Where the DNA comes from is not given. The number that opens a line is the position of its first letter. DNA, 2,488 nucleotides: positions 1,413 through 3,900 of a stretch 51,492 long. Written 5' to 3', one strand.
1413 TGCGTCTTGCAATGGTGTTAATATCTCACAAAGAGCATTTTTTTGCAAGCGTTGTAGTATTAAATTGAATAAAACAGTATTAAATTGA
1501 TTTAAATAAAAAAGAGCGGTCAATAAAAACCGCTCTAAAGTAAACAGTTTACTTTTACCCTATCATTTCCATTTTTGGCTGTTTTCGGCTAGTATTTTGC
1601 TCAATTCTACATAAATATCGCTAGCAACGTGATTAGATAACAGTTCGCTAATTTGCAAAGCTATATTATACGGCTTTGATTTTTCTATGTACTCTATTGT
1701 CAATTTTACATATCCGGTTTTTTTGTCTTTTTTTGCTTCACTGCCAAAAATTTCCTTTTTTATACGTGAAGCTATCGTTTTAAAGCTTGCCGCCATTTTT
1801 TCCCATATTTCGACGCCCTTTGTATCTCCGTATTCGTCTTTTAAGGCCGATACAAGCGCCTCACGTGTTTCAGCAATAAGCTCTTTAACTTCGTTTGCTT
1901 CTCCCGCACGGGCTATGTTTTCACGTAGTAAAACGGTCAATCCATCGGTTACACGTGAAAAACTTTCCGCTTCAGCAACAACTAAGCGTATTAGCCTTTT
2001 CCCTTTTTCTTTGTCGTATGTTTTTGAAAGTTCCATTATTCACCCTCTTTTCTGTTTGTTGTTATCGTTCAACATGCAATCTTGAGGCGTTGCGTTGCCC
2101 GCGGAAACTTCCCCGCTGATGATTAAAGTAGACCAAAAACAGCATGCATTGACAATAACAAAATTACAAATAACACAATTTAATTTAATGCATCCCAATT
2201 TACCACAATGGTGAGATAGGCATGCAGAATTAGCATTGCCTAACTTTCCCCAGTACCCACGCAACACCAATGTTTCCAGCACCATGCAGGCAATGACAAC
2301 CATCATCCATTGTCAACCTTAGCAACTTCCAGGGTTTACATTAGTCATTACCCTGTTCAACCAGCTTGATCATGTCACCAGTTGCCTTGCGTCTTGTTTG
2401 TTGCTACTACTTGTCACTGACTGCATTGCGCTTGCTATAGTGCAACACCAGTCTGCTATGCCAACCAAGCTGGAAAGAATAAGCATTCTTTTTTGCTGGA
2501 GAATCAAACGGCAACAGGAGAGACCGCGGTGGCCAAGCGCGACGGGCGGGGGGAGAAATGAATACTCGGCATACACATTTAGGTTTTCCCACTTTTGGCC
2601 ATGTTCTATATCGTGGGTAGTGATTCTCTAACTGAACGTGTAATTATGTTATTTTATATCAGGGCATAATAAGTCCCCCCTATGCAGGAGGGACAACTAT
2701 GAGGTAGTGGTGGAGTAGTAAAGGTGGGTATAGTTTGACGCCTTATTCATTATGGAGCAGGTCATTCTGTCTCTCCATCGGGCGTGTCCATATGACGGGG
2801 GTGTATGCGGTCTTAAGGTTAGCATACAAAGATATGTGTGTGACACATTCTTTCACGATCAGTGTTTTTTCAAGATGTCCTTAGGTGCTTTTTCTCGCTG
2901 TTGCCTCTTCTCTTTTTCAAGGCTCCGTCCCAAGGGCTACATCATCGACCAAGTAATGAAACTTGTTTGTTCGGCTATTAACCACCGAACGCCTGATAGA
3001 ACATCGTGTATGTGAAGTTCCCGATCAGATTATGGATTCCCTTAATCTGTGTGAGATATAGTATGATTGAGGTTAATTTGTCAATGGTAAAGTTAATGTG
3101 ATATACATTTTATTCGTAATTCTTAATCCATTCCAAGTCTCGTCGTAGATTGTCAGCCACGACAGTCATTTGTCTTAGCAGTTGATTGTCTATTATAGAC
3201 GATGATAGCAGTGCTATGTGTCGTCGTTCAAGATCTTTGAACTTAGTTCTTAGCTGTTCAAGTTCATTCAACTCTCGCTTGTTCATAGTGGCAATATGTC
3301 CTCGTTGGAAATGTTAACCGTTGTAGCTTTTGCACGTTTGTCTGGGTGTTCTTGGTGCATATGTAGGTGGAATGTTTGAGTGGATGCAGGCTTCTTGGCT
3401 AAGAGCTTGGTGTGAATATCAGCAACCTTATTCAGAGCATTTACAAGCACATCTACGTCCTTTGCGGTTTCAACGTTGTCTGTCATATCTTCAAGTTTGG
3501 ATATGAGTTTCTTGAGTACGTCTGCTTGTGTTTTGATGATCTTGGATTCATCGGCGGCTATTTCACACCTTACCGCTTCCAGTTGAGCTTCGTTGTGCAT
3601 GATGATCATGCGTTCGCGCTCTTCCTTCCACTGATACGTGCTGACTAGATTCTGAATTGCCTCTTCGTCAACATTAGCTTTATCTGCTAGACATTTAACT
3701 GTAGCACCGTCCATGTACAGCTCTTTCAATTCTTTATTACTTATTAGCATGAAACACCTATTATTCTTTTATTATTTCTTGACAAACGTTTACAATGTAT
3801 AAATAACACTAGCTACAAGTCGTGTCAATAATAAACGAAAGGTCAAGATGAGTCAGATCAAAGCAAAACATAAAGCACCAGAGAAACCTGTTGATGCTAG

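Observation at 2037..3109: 1.07-kb ORF-free, GC-enriched, hairpin-dense stretch in an otherwise tightly packed genome: candidate large structured RNA or leader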

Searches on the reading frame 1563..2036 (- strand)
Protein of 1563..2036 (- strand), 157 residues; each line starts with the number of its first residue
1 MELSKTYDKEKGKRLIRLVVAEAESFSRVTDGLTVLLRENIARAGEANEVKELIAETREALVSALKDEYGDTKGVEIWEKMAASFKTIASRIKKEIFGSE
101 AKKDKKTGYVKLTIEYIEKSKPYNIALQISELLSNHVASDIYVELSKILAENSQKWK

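Call 9: search_protein_families(library=phrogs, proteins=[window:1563-2036:-], max_evalue=0.1)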
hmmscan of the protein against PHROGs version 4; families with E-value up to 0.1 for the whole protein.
window:1563-2036:- (157 aa): 2 families
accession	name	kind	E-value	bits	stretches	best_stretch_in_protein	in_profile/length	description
phrog_32512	-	unknown function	0.042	13.9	1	86-138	327-378/409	-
phrog_21296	-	unknown function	0.06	14.3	1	7-109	25-117/147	-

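Call 10: search_protein_families(library=pfam, proteins=[window:1563-2036:-], max_evalue=0.1)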
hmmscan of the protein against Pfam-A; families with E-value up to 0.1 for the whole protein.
window:1563-2036:- (157 aa): 3 families
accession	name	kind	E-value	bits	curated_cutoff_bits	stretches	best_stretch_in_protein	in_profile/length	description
PF06920.19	DHR-2_Lobe_A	-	0.01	16.6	26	1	62-151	44-144/154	DHR-2, Lobe A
PF22284.1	DUF6961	-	0.014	15.9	27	1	68-91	33-56/58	Family of unknown function (DUF6961)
PF20416.4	UTP20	-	0.031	14.2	27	1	80-153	111-183/221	U3 small nucleolar RNA-associated protein 20 domain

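Call 11: find_related_loci(query=window:1563-2036:-, collection=viral_contigs, flank=6000)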
Query window:1563-2036:- (157 aa) in viral_contigs; peptide patterns used: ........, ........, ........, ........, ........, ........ (x = any residue, [..] = any of these).
23 stretches matched a pattern, but none encodes a relative of the query by tblastn (E <= 1e-3).

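Call 17: find_encoding_contigs(protein=window:1563-2036:-, flank=6000, max_places=10)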
Protein window:1563-2036:- (157 aa): 3 contigs read that carry it; 2 places shown.
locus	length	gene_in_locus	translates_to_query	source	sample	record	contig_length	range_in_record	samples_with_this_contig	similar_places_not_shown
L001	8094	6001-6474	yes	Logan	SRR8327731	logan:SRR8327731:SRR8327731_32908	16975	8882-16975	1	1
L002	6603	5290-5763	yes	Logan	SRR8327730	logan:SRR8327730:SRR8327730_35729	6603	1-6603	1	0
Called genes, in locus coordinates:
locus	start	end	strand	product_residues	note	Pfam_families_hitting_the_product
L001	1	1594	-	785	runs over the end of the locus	-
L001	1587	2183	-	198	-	-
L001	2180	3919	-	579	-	-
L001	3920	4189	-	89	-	-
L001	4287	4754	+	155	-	-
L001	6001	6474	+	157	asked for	-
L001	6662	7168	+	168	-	PF26096:DUF8033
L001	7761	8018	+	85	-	-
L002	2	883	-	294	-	?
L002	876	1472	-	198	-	-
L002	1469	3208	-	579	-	-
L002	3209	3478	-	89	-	-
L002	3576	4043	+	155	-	-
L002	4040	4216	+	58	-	-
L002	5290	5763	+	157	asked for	-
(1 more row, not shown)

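Call 28: find_homologous_proteins(query=window:1563-2036:-)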
Query window:1563-2036:- (157 aa): 3 proteins with E <= 0.001 among 85 candidates.
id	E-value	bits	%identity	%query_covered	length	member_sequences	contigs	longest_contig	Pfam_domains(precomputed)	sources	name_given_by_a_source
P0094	4.1e-90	317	100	100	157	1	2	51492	-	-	-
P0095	1.7e-67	244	78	97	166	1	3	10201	-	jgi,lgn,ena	-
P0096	2.5e-50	188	63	97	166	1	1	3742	-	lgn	-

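Call 30: find_encoding_contigs(protein=P0095, flank=8000, max_places=6)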
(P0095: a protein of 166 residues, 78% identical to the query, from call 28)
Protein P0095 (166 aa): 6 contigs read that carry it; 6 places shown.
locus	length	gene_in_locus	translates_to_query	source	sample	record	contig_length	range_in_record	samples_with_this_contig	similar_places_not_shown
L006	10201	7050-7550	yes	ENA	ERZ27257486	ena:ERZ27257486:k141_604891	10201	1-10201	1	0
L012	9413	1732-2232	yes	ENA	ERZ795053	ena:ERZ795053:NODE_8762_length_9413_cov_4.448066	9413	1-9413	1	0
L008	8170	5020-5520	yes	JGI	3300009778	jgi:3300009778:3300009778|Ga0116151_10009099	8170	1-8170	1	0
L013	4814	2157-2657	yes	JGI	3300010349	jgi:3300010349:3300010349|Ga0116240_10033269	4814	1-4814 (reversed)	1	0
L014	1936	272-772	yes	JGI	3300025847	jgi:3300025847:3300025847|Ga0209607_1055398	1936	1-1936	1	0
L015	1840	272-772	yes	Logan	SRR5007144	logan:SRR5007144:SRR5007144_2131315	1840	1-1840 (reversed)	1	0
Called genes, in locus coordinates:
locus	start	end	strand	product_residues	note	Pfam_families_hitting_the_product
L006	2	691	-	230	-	?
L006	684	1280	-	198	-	-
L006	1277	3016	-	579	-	-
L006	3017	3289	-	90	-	-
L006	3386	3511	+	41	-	-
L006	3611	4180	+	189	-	PF01555:N6_N4_Mtase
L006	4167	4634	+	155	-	-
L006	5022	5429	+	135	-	-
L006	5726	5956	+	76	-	-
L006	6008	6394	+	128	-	-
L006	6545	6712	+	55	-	-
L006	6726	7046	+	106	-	-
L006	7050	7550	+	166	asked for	-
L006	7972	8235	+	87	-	PF26096:DUF8033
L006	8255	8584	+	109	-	-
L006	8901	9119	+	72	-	-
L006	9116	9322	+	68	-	-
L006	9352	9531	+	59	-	-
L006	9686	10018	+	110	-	-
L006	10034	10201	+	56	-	?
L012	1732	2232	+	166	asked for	-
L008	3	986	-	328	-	?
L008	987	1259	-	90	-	-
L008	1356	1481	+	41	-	-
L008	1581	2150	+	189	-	PF01555:N6_N4_Mtase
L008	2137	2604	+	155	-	-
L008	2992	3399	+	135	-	-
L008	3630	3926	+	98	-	-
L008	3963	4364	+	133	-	-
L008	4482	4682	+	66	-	-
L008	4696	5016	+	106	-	-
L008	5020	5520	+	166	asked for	-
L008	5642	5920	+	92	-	-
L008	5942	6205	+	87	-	PF26096:DUF8033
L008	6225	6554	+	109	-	-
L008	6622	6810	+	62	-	-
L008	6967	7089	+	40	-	-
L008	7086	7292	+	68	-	-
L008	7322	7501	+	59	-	-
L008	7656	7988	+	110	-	-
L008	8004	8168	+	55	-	?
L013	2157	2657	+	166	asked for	-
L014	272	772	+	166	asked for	-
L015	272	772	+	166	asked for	-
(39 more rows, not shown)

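Call 31: find_encoding_contigs(protein=P0096, flank=8000, max_places=6)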
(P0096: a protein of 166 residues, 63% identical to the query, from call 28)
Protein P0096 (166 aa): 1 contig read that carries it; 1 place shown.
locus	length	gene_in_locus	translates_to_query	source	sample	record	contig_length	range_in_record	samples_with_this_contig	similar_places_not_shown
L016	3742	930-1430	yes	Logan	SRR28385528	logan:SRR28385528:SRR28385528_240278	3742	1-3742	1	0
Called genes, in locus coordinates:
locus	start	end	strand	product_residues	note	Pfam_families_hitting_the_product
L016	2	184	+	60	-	?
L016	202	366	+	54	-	-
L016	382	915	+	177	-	-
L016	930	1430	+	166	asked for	-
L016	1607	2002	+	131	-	-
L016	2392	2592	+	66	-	-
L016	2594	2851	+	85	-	-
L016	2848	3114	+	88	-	-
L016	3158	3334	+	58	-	-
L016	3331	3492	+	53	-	-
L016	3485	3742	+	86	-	?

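Call 84: search_protein_families(library=pfam, proteins=[window:1563-2036:-], max_evalue=0.01)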
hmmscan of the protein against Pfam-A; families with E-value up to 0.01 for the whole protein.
window:1563-2036:- (157 aa): 0 families

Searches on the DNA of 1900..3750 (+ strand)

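Call 5: search_rna_families(source=window, start=1900, end=3300, threshold=evalue, max_evalue=10, show_alignments=3)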
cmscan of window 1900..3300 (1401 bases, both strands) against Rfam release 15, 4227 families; matches with E-value up to 10: 2.
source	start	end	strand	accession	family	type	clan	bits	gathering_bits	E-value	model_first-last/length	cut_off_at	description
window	2418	2459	-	RF01622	ceN22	Gene; snRNA; snoRNA; CD-box;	-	16.6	45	4.8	1-76/76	no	Nematode snoRNA ceN22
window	2480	2594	-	RF02042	HOTTIP_3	Gene; lncRNA;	-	8.3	50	3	1-353/353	no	HOXA transcript at the distal tip, conserved region 3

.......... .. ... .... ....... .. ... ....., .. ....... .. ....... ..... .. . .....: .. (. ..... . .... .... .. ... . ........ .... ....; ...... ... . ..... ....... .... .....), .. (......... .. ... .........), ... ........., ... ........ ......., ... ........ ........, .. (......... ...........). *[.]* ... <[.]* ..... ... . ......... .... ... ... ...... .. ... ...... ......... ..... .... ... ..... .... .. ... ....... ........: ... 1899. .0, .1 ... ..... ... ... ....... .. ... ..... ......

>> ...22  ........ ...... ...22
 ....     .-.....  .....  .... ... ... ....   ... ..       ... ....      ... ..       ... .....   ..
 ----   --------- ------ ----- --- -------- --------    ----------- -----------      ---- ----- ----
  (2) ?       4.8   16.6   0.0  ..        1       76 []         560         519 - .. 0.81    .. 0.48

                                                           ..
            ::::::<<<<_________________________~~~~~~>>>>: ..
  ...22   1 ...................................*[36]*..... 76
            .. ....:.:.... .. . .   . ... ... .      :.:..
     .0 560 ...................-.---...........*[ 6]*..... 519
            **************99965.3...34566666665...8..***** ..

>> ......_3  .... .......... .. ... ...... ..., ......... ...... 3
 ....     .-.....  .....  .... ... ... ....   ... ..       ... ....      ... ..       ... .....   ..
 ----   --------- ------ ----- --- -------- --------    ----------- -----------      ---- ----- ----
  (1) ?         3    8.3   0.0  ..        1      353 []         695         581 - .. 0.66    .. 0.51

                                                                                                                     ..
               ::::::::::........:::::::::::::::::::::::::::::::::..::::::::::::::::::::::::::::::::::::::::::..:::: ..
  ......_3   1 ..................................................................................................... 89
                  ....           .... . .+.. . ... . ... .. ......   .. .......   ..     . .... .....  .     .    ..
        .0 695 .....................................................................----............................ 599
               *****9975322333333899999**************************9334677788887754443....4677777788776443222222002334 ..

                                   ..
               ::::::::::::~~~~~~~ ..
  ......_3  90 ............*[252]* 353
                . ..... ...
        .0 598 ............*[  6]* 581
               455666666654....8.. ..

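Call 7: search_dna_similar(query=window:1900-3300:+, collection=phages, mode=distant, max_rows=30)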
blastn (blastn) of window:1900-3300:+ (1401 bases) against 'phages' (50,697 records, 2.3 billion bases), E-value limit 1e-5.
No match.

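Call 59: search_rna_families(source=window, start=2640, end=3090, threshold=evalue, max_evalue=10, show_alignments=3)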
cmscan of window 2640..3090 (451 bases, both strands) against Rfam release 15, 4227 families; matches with E-value up to 10: 2.
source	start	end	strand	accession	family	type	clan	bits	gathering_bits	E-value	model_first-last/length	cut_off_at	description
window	3077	3090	+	RF01691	Bacillus-plasmid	Gene; sRNA;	-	12.6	31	8.4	1-14/61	3'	Bacillus-plasmid RNA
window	2868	2920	+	RF00282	SNORD48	Gene; snRNA; snoRNA; CD-box;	-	11.6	36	7.9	1-63/63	no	Small nucleolar RNA SNORD48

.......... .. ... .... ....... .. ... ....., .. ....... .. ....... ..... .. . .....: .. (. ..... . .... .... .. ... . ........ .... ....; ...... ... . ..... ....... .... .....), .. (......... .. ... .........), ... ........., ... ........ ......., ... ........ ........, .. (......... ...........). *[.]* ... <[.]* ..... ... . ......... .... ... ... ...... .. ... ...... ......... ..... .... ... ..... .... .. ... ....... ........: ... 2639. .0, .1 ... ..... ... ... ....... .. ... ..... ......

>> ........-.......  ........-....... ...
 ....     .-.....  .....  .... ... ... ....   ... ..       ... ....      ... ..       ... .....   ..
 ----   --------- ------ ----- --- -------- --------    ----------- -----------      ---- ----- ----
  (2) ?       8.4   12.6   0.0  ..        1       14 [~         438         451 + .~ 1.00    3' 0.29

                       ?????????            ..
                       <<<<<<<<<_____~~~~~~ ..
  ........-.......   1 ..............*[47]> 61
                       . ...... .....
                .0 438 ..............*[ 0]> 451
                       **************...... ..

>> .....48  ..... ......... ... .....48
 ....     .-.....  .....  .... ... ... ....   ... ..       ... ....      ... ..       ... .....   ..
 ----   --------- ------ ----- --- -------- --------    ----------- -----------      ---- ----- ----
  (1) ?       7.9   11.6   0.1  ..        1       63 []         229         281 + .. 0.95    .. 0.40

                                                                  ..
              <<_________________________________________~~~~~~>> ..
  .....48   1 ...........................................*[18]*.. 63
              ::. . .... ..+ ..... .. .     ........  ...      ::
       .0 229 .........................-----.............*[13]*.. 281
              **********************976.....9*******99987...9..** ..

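Call 60: search_rna_families(source=L006, start=4640, end=5720, threshold=evalue, max_evalue=10, show_alignments=3)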
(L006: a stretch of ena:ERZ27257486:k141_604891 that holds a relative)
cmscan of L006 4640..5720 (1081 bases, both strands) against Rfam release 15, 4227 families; matches with E-value up to 10: 3.
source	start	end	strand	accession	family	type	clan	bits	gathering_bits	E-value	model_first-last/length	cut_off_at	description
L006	5251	5408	+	RF02195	TP53TG1_1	Gene; lncRNA;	-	18.2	40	0.66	1-153/153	no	TP53 target 1 conserved region 1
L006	5276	5381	-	RF01293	ACA59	Gene; snRNA; snoRNA; HACA-box;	-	15.5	43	1.8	1-151/151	no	Small nucleolar RNA ACA59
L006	4809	4942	-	RF02132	HOXB13-AS1_1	Gene; lncRNA;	-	13.5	60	3.9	1-136/136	no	HOXB13 antisense RNA 1 conserved region 1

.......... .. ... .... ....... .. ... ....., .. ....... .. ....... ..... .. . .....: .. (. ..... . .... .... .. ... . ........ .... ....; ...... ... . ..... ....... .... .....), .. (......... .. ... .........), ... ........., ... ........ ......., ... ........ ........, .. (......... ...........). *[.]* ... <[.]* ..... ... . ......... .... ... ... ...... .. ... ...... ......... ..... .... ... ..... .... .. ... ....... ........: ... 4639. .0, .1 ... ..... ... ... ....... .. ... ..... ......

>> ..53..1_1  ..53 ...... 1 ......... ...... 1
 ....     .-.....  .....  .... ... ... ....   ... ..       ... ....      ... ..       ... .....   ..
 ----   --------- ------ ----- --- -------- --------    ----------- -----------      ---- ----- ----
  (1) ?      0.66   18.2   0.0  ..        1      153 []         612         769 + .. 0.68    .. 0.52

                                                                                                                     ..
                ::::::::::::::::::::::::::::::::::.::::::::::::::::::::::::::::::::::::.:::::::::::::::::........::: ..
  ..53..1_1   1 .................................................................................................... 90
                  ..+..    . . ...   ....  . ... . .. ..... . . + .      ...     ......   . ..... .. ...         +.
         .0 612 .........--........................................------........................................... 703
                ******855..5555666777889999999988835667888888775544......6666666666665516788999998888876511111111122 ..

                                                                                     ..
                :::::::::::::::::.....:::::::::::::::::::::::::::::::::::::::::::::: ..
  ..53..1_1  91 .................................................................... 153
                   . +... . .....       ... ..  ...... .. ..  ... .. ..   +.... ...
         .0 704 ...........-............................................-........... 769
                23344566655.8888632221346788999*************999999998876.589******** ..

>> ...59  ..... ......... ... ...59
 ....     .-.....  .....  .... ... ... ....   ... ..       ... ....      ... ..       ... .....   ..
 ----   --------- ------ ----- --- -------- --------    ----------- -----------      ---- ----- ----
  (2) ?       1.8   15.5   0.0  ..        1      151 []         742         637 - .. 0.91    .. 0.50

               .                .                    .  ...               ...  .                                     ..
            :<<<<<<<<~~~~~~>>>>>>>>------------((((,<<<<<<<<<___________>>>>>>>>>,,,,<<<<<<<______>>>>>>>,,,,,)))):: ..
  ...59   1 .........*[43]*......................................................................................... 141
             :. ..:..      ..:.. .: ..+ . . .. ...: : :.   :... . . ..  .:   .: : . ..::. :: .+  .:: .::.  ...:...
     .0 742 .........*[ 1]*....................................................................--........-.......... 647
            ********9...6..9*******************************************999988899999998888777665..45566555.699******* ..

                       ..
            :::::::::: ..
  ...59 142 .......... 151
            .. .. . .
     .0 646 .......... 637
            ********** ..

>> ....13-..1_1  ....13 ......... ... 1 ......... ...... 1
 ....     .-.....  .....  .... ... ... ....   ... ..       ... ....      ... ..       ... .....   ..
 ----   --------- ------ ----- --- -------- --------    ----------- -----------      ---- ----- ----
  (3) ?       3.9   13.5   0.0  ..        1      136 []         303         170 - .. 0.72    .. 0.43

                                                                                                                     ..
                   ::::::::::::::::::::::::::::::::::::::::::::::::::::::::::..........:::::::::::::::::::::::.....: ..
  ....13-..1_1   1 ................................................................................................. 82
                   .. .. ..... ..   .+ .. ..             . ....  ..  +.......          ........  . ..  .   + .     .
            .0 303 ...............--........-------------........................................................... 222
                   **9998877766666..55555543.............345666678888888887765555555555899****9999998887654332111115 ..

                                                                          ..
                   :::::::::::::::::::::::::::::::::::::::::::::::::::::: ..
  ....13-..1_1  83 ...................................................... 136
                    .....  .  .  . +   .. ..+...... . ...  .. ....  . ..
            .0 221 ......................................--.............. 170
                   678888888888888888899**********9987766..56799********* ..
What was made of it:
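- On GOLLD, ROOL, group I and II introns, ribozymes, riboswitches, 6S, pRNA, c4 and every other Rfam 15 family: At E<=10 on 1900-3300, 2640-3090 and the relative's copy, only chance-level eukaryotic snoRNA and lncRNA hits appear, all far below gathering score (calls 5, 59, 60).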

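Call 102: search_dna_similar(query=window:2037-3109:-, collection=plasmids, mode=distant, max_rows=10, max_evalue=0.01)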
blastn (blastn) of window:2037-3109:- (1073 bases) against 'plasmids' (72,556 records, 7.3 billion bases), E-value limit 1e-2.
No match.

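Call 103: search_dna_similar(query=L006:4640-5720:+, collection=phages, mode=distant, max_rows=10, max_evalue=0.01)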
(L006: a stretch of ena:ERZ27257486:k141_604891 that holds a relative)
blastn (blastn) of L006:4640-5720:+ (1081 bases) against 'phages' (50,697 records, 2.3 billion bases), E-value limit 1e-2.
No match.
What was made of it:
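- Tried and rejected: DNA searches of GenBank phages and PLSDB plasmids found nothing (calls 7, 102, 103).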

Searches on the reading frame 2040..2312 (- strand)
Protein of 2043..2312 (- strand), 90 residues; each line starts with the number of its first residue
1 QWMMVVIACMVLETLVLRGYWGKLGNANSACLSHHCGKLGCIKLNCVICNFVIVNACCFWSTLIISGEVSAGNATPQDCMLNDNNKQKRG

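Call 9: search_protein_families(library=phrogs, proteins=[window:2040-2306:-], max_evalue=0.1)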
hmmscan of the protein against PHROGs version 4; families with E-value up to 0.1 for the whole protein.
window:2040-2306:- (88 aa): 0 families

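Call 10: search_protein_families(library=pfam, proteins=[window:2040-2306:-], max_evalue=0.1)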
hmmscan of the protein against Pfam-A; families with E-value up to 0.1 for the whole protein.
window:2040-2306:- (88 aa): 0 families

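Call 76: search_protein_families(library=pfam, proteins=[window:2043-2312:-], max_evalue=1)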
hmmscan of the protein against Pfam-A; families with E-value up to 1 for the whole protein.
window:2043-2312:- (90 aa): 0 families

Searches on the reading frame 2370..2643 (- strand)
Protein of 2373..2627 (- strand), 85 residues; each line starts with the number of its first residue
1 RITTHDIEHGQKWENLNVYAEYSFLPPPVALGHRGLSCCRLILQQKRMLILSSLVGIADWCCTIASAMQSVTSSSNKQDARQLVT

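Call 9: search_protein_families(library=phrogs, proteins=[window:2370-2576:-], max_evalue=0.1)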
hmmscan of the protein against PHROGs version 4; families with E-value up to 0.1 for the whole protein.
window:2370-2576:- (68 aa): 0 families

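Call 10: search_protein_families(library=pfam, proteins=[window:2370-2576:-], max_evalue=0.1)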
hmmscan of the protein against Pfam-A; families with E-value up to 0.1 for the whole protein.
window:2370-2576:- (68 aa): 0 families

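Call 76: search_protein_families(library=pfam, proteins=[window:2373-2627:-, window:2410-2643:-], max_evalue=1)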
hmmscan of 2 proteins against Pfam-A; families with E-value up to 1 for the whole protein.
window:2373-2627:- (85 aa): 0 families

window:2410-2643:- (78 aa): 0 families

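Call 80: search_protein_representatives(protein=window:2373-2627:-)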
Query: 85 residues. Proteins with E-value up to 0.001 (for the whole library): 1; up to 1e-10: 1; up to 1e-30: 0. The best 1 are listed.
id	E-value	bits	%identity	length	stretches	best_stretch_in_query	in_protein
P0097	1.6e-30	120.3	72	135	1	3-84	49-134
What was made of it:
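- On Structured non-coding RNA gene (generic): No protein relatives apart from the relative's own ORF (call 80).
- On Pseudogene of a known protein family: phmmer was run against 1.84 billion representatives (call 80).
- The only protein in 1.84 billion representatives matching the longest open frame is the relative's own 135-aa ORF (call 80). It has no relatives among 1.84 billion proteins (call 80).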
